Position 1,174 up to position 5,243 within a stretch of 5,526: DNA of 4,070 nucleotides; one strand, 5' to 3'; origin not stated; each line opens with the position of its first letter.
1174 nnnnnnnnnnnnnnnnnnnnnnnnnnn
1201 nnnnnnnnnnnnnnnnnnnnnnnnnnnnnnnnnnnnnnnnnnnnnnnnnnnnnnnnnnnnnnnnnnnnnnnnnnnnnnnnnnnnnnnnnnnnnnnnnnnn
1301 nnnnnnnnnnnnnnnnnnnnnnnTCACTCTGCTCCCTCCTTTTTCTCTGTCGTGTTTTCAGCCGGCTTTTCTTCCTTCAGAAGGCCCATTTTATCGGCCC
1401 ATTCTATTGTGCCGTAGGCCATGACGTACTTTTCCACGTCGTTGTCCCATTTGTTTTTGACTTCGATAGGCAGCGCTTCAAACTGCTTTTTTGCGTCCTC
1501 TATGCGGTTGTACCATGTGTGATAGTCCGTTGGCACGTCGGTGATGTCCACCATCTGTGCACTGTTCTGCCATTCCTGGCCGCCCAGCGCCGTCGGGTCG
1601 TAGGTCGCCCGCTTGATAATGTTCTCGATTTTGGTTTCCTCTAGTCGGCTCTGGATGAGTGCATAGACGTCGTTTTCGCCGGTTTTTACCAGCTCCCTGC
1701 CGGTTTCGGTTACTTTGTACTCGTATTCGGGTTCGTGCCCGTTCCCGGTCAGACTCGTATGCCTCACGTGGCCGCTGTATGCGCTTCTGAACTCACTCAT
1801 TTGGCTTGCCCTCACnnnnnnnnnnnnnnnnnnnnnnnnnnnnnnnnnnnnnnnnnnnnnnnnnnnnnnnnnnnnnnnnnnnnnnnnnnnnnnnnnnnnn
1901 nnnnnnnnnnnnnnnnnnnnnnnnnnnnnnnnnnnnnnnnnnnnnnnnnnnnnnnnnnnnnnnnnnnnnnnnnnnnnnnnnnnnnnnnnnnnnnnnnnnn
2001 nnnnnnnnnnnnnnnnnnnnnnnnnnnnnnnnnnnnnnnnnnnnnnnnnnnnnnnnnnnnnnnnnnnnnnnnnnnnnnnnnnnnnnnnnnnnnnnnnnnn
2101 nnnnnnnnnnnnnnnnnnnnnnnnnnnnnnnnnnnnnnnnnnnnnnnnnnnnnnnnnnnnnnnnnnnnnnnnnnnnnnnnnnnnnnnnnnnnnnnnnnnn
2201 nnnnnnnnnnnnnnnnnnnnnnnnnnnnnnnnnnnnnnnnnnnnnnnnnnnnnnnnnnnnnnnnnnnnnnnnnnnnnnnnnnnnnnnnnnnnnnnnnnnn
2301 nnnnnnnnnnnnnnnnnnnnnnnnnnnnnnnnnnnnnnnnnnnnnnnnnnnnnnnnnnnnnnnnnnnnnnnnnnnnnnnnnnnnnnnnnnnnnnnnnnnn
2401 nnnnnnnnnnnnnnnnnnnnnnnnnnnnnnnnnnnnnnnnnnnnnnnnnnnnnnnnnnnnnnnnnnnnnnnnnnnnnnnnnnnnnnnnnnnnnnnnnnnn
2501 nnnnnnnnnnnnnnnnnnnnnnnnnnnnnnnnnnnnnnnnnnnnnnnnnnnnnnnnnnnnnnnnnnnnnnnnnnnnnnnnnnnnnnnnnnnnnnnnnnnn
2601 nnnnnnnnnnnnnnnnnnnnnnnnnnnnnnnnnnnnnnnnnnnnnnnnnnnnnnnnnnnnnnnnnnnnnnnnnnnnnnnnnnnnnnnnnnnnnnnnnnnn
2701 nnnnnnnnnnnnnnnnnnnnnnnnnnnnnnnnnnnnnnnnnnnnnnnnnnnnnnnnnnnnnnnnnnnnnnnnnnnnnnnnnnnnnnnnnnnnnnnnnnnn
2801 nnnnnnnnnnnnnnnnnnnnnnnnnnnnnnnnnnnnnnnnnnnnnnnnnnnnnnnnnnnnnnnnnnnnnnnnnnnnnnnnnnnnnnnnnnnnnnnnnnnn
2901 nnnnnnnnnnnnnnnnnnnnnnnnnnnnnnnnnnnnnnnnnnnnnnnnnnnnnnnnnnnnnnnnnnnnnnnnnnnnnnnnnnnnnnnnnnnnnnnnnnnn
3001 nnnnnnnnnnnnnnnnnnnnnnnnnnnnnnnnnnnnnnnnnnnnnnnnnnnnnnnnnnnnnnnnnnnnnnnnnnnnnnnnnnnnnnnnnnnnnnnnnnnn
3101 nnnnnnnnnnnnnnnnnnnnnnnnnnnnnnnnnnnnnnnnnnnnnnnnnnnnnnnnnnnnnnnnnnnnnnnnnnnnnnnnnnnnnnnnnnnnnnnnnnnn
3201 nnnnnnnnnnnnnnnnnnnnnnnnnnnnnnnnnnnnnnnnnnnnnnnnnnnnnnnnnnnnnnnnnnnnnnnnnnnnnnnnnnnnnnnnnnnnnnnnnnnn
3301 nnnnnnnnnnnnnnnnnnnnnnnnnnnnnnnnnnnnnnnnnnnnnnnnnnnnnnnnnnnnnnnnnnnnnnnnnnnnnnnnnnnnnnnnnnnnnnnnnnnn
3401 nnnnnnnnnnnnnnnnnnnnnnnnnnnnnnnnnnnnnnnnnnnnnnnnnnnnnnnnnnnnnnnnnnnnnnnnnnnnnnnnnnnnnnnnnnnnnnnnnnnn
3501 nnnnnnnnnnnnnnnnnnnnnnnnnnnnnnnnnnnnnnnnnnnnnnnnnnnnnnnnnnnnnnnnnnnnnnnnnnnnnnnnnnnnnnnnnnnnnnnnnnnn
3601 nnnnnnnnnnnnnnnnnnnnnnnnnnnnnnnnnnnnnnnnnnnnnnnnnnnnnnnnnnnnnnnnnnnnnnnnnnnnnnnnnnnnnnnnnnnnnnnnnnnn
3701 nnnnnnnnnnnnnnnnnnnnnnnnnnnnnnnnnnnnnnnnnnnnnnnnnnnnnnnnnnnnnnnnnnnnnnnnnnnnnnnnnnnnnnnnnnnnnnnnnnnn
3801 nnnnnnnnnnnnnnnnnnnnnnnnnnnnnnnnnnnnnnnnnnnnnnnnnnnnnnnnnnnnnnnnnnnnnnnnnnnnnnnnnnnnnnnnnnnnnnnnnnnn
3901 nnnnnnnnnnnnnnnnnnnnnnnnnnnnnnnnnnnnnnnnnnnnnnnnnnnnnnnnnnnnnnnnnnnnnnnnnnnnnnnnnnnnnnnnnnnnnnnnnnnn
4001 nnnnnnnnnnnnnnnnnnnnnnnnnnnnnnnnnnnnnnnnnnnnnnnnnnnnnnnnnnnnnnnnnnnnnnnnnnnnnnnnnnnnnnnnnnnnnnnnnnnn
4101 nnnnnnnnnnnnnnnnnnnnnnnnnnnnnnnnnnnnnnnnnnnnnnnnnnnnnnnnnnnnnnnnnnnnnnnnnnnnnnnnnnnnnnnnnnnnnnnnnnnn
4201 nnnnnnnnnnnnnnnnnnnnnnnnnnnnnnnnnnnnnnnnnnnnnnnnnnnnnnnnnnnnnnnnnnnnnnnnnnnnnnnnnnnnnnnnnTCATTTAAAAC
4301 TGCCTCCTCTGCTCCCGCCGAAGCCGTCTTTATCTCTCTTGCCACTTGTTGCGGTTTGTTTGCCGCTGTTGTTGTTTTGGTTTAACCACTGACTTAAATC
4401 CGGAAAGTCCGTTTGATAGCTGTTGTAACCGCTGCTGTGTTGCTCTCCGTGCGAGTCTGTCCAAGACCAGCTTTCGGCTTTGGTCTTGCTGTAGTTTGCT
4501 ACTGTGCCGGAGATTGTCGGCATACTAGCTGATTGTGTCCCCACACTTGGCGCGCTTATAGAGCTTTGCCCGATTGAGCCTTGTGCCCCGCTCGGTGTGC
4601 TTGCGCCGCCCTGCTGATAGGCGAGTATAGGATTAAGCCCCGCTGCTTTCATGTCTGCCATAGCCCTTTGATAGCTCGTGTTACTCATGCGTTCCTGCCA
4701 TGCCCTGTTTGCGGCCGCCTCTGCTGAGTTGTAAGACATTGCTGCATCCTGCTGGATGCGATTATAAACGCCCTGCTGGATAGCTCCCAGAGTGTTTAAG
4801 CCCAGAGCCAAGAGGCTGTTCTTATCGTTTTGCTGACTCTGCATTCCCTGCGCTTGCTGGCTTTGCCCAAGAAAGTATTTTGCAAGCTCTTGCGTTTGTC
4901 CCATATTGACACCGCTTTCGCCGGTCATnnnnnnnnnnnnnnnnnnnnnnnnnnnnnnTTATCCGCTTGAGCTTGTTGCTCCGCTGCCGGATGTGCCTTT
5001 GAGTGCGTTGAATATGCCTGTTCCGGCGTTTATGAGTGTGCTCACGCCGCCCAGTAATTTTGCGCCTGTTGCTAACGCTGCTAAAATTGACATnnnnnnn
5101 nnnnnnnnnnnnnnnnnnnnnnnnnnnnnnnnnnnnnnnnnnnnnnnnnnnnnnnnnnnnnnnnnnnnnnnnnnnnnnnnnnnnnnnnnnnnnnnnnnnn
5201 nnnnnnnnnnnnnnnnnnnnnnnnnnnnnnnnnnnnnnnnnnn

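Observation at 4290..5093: Pilot protein VP2 appears split: its TM-like N-terminal module is a mini-ORF in frame across a single TAA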

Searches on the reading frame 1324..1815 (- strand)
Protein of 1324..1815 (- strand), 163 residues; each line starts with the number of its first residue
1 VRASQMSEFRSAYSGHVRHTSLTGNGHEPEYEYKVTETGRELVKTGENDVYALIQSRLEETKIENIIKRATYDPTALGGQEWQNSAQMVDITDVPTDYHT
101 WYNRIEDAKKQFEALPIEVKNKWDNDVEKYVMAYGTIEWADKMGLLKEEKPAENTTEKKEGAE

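Call 23: search_protein_families(library=pfam, proteins=[window:1324-1815:-], max_evalue=0.01)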
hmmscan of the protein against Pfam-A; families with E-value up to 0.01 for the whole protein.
window:1324-1815:- (163 aa): 1 family
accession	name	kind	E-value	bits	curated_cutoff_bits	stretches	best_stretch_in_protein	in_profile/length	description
PF09675.16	Chlamy_scaf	-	1.6e-26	93.4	25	1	37-160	6-127/134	Chlamydia-phage Chp2 scaffold (Chlamy_scaf)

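Call 24: search_protein_families(library=phrogs, proteins=[window:1324-1815:-], max_evalue=0.01)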
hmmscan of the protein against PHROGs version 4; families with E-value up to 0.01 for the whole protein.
window:1324-1815:- (163 aa): 4 families
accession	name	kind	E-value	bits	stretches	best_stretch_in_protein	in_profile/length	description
phrog_1642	-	head and packaging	7.8e-31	108.1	1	5-161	2-134/152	virion structural protein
phrog_24439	-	head and packaging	4.9e-13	50.1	1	87-158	5-77/82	virion structural protein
phrog_24309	-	head and packaging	9.4e-07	30.1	1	23-129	16-126/136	virion structural protein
phrog_35295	-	unknown function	0.0022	17.7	1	88-147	333-392/794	-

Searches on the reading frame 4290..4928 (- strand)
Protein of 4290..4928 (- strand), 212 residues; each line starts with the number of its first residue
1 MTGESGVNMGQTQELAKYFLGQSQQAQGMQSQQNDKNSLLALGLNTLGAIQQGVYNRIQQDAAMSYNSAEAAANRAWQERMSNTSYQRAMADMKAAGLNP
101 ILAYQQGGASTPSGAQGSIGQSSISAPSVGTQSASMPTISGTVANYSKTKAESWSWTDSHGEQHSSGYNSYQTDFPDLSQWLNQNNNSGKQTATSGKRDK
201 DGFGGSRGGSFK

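Call 13: find_encoding_contigs(protein=window:4290-4928:-, flank=3000, max_places=10)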
Protein window:4290-4928:- (212 aa): no gene with exactly this product is on record in the collection.

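Call 16: find_encoding_contigs(protein=window:4290-4904:-, flank=3000, max_places=10)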
Protein window:4290-4904:- (204 aa): no gene with exactly this product is on record in the collection.

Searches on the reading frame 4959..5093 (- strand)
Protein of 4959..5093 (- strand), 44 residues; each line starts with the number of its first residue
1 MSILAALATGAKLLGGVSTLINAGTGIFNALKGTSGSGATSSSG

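Call 14: find_encoding_contigs(protein=window:4959-5093:-, flank=3000, max_places=10)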
Protein window:4959-5093:- (44 aa): no gene with exactly this product is on record in the collection.

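Call 23: search_protein_families(library=pfam, proteins=[window:4959-5093:-], max_evalue=0.01)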
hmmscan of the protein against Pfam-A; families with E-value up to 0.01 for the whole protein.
window:4959-5093:- (44 aa): 0 families

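Call 24: search_protein_families(library=phrogs, proteins=[window:4959-5093:-], max_evalue=0.01)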
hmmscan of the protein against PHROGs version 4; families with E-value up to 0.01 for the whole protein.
window:4959-5093:- (44 aa): 1 family
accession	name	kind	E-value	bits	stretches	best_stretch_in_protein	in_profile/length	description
phrog_8742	-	tail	0.0039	17.7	1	2-42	2-43/287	pilot protein for DNA ejection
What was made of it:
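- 4962..5093 (-): Codons 1-44 (the 'mini-ORF'): the hydrophobic, glycine-zipper-like N-terminus of VP2 (residues 1-31) and the start of the S/G/T-rich linker. On its own it matches positions 2-43 of PHROG 8742 (call 24).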
